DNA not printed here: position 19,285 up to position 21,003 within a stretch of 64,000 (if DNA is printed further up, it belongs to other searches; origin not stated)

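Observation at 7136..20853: Anchor-less periplasmic molybdoenzyme (B-A-TorD order) co-clustered with an octaheme cytochrome, an outer-membrane beta-barrel, TatAC and a complete Moco set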

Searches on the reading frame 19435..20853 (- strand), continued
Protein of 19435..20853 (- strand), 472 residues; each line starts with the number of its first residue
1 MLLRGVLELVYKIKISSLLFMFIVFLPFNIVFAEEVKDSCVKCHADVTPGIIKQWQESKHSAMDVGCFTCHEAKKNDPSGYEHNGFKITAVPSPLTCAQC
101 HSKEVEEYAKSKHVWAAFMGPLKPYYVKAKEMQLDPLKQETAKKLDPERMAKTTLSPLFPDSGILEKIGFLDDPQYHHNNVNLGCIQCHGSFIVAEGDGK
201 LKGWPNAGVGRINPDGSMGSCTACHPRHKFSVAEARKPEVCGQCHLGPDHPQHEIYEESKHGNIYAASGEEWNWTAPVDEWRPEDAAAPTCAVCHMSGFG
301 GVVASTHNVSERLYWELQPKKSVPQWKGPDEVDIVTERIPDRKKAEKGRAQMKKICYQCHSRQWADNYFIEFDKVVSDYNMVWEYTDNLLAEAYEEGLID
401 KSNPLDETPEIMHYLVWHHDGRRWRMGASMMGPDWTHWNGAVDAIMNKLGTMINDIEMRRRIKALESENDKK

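Call 34: find_encoding_contigs(protein=P0122, flank=6000, max_places=2)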
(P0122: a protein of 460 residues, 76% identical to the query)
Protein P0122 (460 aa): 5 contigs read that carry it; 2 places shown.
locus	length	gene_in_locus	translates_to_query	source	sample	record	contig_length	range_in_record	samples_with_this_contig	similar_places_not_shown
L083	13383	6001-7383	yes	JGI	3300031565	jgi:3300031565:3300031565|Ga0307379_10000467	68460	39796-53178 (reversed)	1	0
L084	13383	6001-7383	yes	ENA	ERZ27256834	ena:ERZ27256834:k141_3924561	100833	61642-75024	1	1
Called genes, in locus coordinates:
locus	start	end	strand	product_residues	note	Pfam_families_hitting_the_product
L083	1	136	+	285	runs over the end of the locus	PF01694:Rhomboid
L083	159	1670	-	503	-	PF01262:AlaDh_PNT_C (faint), PF03486:HI0933_like (faint), PF07992:Pyr_redox_2, PF01134:GIDA (weak), PF01266:DAO (faint), PF13738:Pyr_redox_3 (weak), PF00070:Pyr_redox, PF02852:Pyr_redox_dim, +3 more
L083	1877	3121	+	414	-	PF01773:Nucleos_tra2_N, PF07670:Gate, PF07662:Nucleos_tra2_C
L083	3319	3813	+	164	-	PF13302:Acetyltransf_3, PF13420:Acetyltransf_4, PF00583:Acetyltransf_1, PF13673:Acetyltransf_10 (weak), PF13508:Acetyltransf_7, PF08445:FR47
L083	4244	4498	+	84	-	-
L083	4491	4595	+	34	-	-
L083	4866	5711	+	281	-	PF17419:MauJ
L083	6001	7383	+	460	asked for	PF09699:Paired_CXXCH_1 (faint), PF13435:Cytochrome_C554 (faint), PF14522:Cytochrome_C7 (faint), PF14537:Cytochrom_c3_2 (faint), PF13447:Multi-haem_cyto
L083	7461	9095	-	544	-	PF04307:YdjM, PF01551:Peptidase_M23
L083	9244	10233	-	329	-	PF24827:AstE_AspA_cat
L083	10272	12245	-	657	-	PF01209:Ubie_methyltran, PF05175:MTS (weak), PF13489:Methyltransf_23, PF08241:Methyltransf_11, PF08242:Methyltransf_12, PF13649:Methyltransf_25, PF13847:Methyltransf_31, PF07478:Dala_Dala_lig_C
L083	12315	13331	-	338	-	PF09084:NMT1, PF12974:Phosphonate-bd (weak), PF13379:NMT1_2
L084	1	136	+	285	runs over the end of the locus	PF01694:Rhomboid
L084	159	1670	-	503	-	PF01262:AlaDh_PNT_C (faint), PF03486:HI0933_like (faint), PF07992:Pyr_redox_2, PF01134:GIDA (weak), PF01266:DAO (faint), PF13738:Pyr_redox_3 (weak), PF00070:Pyr_redox, PF02852:Pyr_redox_dim, +3 more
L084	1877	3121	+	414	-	PF01773:Nucleos_tra2_N, PF07670:Gate, PF07662:Nucleos_tra2_C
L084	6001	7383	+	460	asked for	PF09699:Paired_CXXCH_1 (faint), PF13435:Cytochrome_C554 (faint), PF14522:Cytochrome_C7 (faint), PF14537:Cytochrom_c3_2 (faint), PF13447:Multi-haem_cyto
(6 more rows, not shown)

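Call 35: find_encoding_contigs(protein=P0124, flank=6000, max_places=2)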
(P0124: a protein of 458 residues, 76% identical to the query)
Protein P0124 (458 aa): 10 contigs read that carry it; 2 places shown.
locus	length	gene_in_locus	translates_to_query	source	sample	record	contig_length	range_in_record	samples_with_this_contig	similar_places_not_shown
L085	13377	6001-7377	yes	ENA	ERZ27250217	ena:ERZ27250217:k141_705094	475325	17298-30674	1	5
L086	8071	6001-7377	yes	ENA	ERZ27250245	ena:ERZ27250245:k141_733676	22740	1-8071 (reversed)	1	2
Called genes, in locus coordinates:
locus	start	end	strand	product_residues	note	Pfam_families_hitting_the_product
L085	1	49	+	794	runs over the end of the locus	PF02321:OEP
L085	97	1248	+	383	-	PF25917:BSH_RND, PF25973:BSH_CzcB (weak), PF25954:Beta-barrel_RND_2 (weak)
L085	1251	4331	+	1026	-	PF00873:ACR_tran, PF02355:SecD_SecF_C, PF03176:MMPL (weak)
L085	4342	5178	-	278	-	PF00497:SBP_bac_3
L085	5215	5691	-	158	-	-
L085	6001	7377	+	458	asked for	PF09699:Paired_CXXCH_1 (faint), PF13435:Cytochrome_C554 (faint), PF14522:Cytochrome_C7 (faint), PF14537:Cytochrom_c3_2 (faint), PF13447:Multi-haem_cyto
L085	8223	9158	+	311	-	PF04041:Glyco_hydro_130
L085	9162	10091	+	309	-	PF04041:Glyco_hydro_130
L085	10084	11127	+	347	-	PF04041:Glyco_hydro_130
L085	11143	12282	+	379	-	PF13439:Glyco_transf_4, PF13579:Glyco_trans_4_4 (weak), PF00534:Glycos_transf_1, PF13692:Glyco_trans_1_4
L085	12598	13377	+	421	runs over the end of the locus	PF01590:GAF (weak), PF13185:GAF_2 (weak), PF07536:HWE_HK, PF07568:HisKA_2, PF02518:HATPase_c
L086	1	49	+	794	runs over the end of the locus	PF02321:OEP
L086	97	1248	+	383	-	PF25917:BSH_RND, PF25973:BSH_CzcB (weak), PF25954:Beta-barrel_RND_2 (weak)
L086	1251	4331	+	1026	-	PF00873:ACR_tran, PF02355:SecD_SecF_C, PF03176:MMPL (weak)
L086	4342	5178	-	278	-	PF00497:SBP_bac_3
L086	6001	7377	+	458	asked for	PF09699:Paired_CXXCH_1 (faint), PF13435:Cytochrome_C554 (faint), PF14522:Cytochrome_C7 (faint), PF14537:Cytochrom_c3_2 (faint), PF13447:Multi-haem_cyto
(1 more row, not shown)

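Call 36: find_encoding_contigs(protein=P0132, flank=6000, max_places=2)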
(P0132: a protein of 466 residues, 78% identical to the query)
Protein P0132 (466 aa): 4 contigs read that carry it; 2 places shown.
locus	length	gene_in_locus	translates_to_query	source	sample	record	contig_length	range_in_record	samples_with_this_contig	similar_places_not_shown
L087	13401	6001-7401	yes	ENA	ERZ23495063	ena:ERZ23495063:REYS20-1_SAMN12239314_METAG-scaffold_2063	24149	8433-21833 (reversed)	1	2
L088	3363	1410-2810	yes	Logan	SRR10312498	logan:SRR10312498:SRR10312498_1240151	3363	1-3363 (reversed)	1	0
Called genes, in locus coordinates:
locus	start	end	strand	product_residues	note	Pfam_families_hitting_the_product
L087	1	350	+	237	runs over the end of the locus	PF00072:Response_reg, PF00486:Trans_reg_C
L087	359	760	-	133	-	PF01850:PIN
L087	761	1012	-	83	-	-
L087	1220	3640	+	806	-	PF04879:Molybdop_Fe4S4, PF00384:Molybdopterin, PF01568:Molydop_binding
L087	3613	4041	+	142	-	-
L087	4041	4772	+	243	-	PF13187:Fer4_9 (faint), PF00037:Fer4 (weak), PF12797:Fer4_2 (faint), PF12837:Fer4_6 (faint), PF13183:Fer4_8 (faint), PF13237:Fer4_10 (faint), PF14697:Fer4_21 (faint), PF12838:Fer4_7 (weak), +3 more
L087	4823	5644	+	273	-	PF12801:Fer4_5, PF12837:Fer4_6 (faint), PF12838:Fer4_7 (faint), PF13187:Fer4_9 (faint), PF13237:Fer4_10 (weak), PF00037:Fer4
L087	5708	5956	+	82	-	PF03927:NapD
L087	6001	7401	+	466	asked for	PF09699:Paired_CXXCH_1 (faint), PF13435:Cytochrome_C554 (faint), PF14522:Cytochrome_C7 (faint), PF14537:Cytochrom_c3_2 (faint), PF13447:Multi-haem_cyto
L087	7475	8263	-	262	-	-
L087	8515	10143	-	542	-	PF19864:Radical_SAM_N2, PF04055:Radical_SAM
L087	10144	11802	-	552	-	PF02463:SMC_N, PF13175:AAA_15 (weak), PF13476:AAA_23 (weak), PF13304:AAA_21 (faint)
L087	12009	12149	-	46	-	-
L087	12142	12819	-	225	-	PF01578:Cytochrom_C_asm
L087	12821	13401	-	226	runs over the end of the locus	PF01061:ABC2_membrane, PF03379:CcmB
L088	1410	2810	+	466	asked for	PF09699:Paired_CXXCH_1 (faint), PF13435:Cytochrome_C554 (faint), PF14522:Cytochrome_C7 (faint), PF14537:Cytochrom_c3_2 (faint), PF13447:Multi-haem_cyto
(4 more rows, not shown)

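Call 37: search_solved_structures(query=window:19435-20853:-, show_alignments=4, max_evalue=1e-15)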
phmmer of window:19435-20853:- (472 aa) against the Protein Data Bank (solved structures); distinct sequences matched with E-value up to 1e-15: 8.
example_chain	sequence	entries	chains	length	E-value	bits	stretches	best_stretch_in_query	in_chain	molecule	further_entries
4qo5_A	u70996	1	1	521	9.7e-56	192.9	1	200-316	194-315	Hypothetical multiheme protein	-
6h5l_A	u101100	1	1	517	3.3e-32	115.3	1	219-399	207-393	Similar to hydroxylamine oxidoreductase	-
1fgj_A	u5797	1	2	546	1.7e-27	99.7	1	218-400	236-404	HYDROXYLAMINE OXIDOREDUCTASE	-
4fas_A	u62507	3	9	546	1.7e-27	99.7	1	218-400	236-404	Hydroxylamine oxidoreductase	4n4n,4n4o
6m0p_A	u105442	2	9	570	2.1e-27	99.5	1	218-400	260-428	Aerobic hydroxylamine oxidoreductase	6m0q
4n4j_A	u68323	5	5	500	4.7e-19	71.9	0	220-402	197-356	hydroxylamine oxidoreductase | Similar to hydroxylamine oxidoreductase hao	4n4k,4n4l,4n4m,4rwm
6t5e_A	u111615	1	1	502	7.5e-17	64.7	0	220-400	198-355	Hydroxylamine oxidoreductase-like protein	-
6hif_G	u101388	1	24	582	1.6e-16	63.6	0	220-417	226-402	Hydrazine dehydrogenase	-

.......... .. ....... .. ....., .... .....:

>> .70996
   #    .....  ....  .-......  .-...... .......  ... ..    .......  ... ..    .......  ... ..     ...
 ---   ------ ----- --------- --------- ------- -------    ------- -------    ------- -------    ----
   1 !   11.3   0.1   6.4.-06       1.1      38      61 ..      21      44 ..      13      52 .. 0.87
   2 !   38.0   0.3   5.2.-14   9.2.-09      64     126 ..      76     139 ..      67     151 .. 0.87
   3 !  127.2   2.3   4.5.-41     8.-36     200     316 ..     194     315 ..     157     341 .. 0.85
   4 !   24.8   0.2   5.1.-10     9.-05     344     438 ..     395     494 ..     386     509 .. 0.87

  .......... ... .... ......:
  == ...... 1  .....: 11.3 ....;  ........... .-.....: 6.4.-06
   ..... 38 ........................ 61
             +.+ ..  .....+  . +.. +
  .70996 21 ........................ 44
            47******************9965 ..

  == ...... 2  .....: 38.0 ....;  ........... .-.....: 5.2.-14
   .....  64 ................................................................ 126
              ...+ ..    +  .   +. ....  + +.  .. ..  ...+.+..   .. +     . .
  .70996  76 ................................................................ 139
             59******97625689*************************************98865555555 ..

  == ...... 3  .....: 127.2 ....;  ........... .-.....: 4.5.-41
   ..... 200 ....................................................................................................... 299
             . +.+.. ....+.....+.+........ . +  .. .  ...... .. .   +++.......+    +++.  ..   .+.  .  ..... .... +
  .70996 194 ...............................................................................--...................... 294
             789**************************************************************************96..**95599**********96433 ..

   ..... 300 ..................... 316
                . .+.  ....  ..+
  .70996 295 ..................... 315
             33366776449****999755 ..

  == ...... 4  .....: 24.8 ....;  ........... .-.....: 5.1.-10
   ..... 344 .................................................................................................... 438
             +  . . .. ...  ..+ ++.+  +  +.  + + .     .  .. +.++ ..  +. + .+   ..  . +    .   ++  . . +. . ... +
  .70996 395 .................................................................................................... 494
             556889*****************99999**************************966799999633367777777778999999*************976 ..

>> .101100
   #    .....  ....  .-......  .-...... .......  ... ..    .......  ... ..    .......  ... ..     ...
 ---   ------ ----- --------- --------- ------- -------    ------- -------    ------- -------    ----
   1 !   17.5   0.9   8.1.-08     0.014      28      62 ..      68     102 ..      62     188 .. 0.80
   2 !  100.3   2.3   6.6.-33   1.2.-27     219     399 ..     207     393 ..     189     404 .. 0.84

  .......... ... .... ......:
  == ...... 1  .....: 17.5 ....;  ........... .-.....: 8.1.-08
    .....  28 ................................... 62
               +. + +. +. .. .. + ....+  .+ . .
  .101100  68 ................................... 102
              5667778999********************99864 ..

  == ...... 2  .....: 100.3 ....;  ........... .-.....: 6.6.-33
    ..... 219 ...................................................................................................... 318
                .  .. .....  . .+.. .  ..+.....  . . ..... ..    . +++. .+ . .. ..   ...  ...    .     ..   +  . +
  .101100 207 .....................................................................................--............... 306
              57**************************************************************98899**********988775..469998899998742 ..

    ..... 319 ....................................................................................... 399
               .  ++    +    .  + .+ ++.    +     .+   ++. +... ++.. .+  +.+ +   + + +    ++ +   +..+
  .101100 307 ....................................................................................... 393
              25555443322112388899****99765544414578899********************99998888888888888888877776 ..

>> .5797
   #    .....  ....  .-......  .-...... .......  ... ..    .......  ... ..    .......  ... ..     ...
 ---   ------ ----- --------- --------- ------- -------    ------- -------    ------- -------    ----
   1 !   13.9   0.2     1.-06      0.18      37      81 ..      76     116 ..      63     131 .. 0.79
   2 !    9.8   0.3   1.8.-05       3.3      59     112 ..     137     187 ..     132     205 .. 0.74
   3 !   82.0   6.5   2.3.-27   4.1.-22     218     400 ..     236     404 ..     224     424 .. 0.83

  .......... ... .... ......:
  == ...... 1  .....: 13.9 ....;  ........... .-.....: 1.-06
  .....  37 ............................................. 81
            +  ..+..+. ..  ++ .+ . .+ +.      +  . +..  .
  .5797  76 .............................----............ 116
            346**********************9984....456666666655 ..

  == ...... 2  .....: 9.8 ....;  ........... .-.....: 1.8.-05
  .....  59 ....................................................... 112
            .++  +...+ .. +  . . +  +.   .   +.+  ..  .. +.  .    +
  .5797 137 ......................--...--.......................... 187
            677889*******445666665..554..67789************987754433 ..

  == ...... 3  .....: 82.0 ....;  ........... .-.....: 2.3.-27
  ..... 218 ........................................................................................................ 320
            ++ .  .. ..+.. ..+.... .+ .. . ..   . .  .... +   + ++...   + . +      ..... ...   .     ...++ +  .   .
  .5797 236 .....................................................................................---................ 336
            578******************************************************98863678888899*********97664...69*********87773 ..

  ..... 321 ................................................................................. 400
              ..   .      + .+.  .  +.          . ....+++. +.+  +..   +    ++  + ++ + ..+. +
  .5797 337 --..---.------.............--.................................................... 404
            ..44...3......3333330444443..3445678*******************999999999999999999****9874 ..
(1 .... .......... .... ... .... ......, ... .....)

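Call 43: find_encoding_contigs(protein=window:19435-20853:-, flank=10000, max_places=4)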
Protein window:19435-20853:- (472 aa): no gene with exactly this product is on record in the collection.

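Call 72: find_encoding_contigs(protein=P0133, flank=5000, max_places=1)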
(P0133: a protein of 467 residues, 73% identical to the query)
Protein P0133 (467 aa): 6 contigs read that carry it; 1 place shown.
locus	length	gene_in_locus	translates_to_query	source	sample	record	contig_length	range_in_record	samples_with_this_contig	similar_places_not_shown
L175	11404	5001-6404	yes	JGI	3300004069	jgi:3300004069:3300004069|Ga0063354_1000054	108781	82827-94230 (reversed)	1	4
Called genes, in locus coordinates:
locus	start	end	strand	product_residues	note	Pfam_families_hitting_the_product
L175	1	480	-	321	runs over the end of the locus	PF02007:MtrH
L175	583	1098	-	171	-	PF02627:CMD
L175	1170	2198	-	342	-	PF01208:URO-D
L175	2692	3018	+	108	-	PF01909:NTP_transf_2, PF18765:Polbeta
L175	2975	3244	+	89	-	PF05168:HEPN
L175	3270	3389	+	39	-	-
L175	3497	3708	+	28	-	-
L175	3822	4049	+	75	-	-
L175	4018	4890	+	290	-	PF24096:DUF7379 (faint)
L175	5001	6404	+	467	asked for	PF02085:Cytochrom_CIII (faint), PF09699:Paired_CXXCH_1 (faint), PF13435:Cytochrome_C554 (faint), PF14522:Cytochrome_C7 (faint), PF14537:Cytochrom_c3_2 (faint), PF13447:Multi-haem_cyto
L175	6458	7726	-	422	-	PF02844:GARS_N, PF01071:GARS_A, PF02655:ATP-grasp_3 (weak), PF08442:ATP-grasp_2 (faint), PF02843:GARS_C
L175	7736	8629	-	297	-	PF11563:Protoglobin, PF06146:PsiE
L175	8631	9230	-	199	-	PF02142:MGS, PF01808:AICARFT_IMPCHas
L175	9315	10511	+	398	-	PF28597:T2SSF_N, PF00482:T2SSF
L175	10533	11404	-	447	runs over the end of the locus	PF00289:Biotin_carb_N, PF02222:ATP-grasp, PF02655:ATP-grasp_3 (weak), PF02786:CPSase_L_D2, PF07478:Dala_Dala_lig_C, PF08443:RimK, PF02785:Biotin_carb_C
